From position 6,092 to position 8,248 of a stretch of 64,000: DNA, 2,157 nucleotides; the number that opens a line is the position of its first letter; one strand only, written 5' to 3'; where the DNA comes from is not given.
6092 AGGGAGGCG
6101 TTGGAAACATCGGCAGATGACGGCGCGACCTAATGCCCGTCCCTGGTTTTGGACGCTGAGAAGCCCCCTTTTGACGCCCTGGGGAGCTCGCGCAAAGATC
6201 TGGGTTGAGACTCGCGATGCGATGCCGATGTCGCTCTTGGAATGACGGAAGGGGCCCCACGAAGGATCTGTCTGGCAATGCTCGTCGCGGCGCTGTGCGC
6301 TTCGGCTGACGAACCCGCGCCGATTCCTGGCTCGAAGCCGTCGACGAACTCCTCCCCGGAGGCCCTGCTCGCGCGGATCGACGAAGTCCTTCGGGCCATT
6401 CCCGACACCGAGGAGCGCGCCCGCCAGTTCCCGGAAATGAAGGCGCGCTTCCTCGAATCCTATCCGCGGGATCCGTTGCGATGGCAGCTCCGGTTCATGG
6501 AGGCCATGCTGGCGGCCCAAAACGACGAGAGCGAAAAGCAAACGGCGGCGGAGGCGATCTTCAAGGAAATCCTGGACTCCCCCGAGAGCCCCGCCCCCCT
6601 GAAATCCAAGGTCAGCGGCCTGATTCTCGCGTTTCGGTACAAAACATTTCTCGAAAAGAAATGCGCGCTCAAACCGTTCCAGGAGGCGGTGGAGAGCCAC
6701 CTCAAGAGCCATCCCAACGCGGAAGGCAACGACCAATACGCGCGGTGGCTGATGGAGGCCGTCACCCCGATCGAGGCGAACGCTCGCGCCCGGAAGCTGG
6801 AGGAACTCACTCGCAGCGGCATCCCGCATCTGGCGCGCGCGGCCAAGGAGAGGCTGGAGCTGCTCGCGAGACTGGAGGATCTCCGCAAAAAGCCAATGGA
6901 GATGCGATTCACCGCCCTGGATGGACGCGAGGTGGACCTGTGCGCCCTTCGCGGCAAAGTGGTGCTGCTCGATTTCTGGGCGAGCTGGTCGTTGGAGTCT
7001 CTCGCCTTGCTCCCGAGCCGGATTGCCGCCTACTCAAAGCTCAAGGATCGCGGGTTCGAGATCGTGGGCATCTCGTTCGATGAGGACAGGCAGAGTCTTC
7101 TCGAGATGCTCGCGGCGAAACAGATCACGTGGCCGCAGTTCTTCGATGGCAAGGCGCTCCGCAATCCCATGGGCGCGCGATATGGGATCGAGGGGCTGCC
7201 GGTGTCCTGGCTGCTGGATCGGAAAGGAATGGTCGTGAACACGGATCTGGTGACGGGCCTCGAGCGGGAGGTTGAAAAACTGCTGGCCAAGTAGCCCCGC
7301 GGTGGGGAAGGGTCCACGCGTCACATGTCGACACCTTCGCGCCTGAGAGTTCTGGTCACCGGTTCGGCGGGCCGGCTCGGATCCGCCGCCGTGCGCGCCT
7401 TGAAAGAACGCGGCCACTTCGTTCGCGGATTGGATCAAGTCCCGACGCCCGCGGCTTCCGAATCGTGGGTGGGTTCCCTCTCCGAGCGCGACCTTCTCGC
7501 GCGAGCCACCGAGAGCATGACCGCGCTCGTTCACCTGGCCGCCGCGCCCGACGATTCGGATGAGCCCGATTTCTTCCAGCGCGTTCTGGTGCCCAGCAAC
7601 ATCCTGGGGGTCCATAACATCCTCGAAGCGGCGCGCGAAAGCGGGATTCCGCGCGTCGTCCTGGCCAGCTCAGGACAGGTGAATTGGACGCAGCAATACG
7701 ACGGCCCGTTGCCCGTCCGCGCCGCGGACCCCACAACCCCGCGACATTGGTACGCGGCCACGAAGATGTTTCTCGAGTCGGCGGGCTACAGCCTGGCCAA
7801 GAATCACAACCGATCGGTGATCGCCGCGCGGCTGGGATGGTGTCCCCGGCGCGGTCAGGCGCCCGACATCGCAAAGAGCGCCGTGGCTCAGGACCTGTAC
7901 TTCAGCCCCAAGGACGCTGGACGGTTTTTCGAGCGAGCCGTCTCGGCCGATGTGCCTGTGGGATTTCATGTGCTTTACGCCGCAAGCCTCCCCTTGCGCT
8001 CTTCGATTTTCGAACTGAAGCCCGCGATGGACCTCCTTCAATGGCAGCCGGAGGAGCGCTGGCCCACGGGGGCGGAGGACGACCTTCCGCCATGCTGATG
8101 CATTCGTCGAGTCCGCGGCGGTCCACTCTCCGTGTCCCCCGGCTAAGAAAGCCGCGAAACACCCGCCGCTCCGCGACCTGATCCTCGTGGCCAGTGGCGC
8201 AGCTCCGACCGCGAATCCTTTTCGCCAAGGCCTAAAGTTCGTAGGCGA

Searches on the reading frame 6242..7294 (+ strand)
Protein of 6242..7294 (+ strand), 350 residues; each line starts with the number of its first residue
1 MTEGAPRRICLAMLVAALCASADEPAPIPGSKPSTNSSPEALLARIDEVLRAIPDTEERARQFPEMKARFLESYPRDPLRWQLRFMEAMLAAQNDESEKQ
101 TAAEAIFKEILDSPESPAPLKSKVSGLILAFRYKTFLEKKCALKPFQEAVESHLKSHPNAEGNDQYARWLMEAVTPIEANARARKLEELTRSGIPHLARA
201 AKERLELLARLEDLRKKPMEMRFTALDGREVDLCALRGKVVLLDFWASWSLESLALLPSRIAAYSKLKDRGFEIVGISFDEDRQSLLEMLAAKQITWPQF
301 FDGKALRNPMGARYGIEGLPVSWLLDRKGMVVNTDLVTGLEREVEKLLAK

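Call 28: search_protein_families(library=pfam, proteins=[window:6242-7294:+], max_evalue=0.001)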
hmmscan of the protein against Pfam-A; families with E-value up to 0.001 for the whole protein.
window:6242-7294:+ (350 aa): 3 families
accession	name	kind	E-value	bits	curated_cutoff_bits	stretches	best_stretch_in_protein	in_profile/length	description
PF13905.12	Thioredoxin_8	-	3.4e-14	53.4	27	1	238-330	1-93/94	Thioredoxin-like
PF00578.27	AhpC-TSA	-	4.1e-10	40.1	26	1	224-332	11-122/124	AhpC/TSA family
PF08534.16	Redoxin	-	8.7e-10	39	26.6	1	224-343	14-143/148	Redoxin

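Call 53: search_protein_families(library=ncbifam, proteins=[window:6242-7294:+], max_evalue=0.00001)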
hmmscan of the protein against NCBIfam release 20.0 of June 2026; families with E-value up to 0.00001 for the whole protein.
window:6242-7294:+ (350 aa): 5 families
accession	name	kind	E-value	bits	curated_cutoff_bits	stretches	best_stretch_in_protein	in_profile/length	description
NF002854.0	PRK03147.1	subfamily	1.6e-14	54.2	170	1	220-347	44-168/176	thiol-disulfide oxidoreductase ResA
NF041054.1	WAxxUGC_long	equivalog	6.4e-10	38.8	300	1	220-334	86-197/354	ResA-like WAxxUGC motif-containing protein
NF047696.1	ThlDiSintTplARhiz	equivalog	9.5e-10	38.6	230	1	219-332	78-194/219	thiol:disulfide interchange protein TlpA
NF041202.1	StoA_CxxC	exception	3.6e-07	30.2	210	1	216-334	31-147/163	endospore biogenesis thiol-disulfide oxidoreductase StoA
TIGR00385.1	dsbE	subfamily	4.6e-07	29.6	123.15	1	235-332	60-151/173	DsbE family thiol:disulfide interchange protein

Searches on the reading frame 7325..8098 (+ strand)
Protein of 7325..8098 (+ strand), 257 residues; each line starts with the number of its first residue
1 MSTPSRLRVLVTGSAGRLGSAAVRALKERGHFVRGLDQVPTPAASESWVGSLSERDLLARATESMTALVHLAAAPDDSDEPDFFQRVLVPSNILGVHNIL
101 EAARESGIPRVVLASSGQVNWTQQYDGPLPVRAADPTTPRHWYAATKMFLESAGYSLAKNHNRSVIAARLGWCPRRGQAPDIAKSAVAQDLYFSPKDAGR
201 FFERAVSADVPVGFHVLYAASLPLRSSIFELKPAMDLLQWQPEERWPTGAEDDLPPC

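Call 28: search_protein_families(library=pfam, proteins=[window:7325-8098:+], max_evalue=0.001)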
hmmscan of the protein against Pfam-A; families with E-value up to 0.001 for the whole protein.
window:7325-8098:+ (257 aa): 6 families
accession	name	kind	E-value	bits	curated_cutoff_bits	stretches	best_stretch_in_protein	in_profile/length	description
PF01370.27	Epimerase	-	1.5e-18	67.5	20.9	1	9-170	1-169/240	NAD dependent epimerase/dehydratase family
PF13460.12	NAD_binding_10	-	9.4e-09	35.8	27.2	1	13-124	1-106/184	NAD(P)H-binding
PF16363.11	GDP_Man_Dehyd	-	1.1e-07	32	27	1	10-169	1-179/332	GDP-mannose 4,6 dehydratase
PF01073.25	3Beta_HSD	-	1.9e-07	30.8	22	1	10-148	1-151/280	3-beta hydroxysteroid dehydrogenase/isomerase family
PF04321.23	RmlD_sub_bind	-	9.7e-06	25.3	27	1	8-172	2-150/287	RmlD substrate binding domain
PF02719.21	Polysacc_synt_2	-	0.00023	20.9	20.2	0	47-116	58-128/293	Polysaccharide biosynthesis protein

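Call 53: search_protein_families(library=ncbifam, proteins=[window:7325-8098:+], max_evalue=0.00001)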
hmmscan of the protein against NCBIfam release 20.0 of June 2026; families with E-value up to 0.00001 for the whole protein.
window:7325-8098:+ (257 aa): 7 families
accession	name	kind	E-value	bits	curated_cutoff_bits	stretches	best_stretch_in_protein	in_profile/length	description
NF041293.1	G6PDh_Azf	equivalog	5.7e-16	58.7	400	1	9-243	5-246/252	NAD-dependent glucose-6-phosphate dehydrogenase Azf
NF042422.1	oxyalk_red_OleD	equivalog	3.1e-14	53.1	580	1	7-177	1-174/329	2-alkyl-3-oxoalkanoate reductase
TIGR03466.1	HpnA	hypoth_equivalog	6.2e-14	51.6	367.65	1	8-119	2-116/327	hopanoid-associated sugar epimerase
TIGR04180.1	EDH_00030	hypoth_equivalog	6e-10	38.7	475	1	9-169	1-171/297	NAD-dependent 4,6-dehydratase LegB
NF052578.1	StrlDmthSdmBMthl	equivalog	7.4e-08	32.5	600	1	9-116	3-113/328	sterol demethylase protein SdmB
TIGR01179.1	galE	equivalog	1.2e-06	27.7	262.3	1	8-153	1-155/332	UDP-glucose 4-epimerase GalE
NF042423.1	oxyalk_red_Shew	equivalog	3.5e-06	26.3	580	1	8-152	10-154/331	2-alkyl-3-oxoalkanoate reductase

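Call 57: find_encoding_contigs(protein=window:7325-8098:+, flank=10000, max_places=4)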
Protein window:7325-8098:+ (257 aa): 4 contigs read that carry it; 4 places shown.
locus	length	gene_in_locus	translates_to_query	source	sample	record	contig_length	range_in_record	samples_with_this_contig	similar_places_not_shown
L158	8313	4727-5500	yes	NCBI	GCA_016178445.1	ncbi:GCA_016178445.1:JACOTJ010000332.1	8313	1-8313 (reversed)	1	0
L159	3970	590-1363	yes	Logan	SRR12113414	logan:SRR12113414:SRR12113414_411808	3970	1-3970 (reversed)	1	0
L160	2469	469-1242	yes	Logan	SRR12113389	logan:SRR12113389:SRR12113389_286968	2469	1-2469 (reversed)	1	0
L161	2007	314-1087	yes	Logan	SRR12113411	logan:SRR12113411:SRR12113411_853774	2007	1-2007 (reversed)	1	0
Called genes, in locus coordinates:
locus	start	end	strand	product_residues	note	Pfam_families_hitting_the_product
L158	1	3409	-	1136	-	PF00550:PP-binding, PF00668:Condensation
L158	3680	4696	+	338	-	PF00578:AhpC-TSA, PF08534:Redoxin, PF13905:Thioredoxin_8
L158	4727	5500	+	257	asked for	PF01370:Epimerase, PF04321:RmlD_sub_bind (weak), PF01073:3Beta_HSD (weak), PF13460:NAD_binding_10, PF16363:GDP_Man_Dehyd (weak)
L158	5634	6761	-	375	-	-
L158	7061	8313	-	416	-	PF22754:bHLH-TF_ACT-like_plant (faint), PF01842:ACT (weak), PF13291:ACT_4 (faint), PF24931:ACT_ACR9_3rd, PF26956:ACT_ACR_D1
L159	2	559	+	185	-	?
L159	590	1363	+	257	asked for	PF01370:Epimerase, PF04321:RmlD_sub_bind (weak), PF01073:3Beta_HSD (weak), PF13460:NAD_binding_10, PF16363:GDP_Man_Dehyd (weak)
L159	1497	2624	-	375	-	-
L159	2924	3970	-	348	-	?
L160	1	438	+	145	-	?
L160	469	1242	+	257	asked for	PF01370:Epimerase, PF04321:RmlD_sub_bind (weak), PF01073:3Beta_HSD (weak), PF13460:NAD_binding_10, PF16363:GDP_Man_Dehyd (weak)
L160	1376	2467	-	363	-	?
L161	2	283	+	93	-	?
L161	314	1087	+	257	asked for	PF01370:Epimerase, PF04321:RmlD_sub_bind (weak), PF01073:3Beta_HSD (weak), PF13460:NAD_binding_10, PF16363:GDP_Man_Dehyd (weak)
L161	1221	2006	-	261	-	?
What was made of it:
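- Tried and rejected: Walking left from the SDR gene: only contigs of 8.3 kb or less carry it (call 57).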
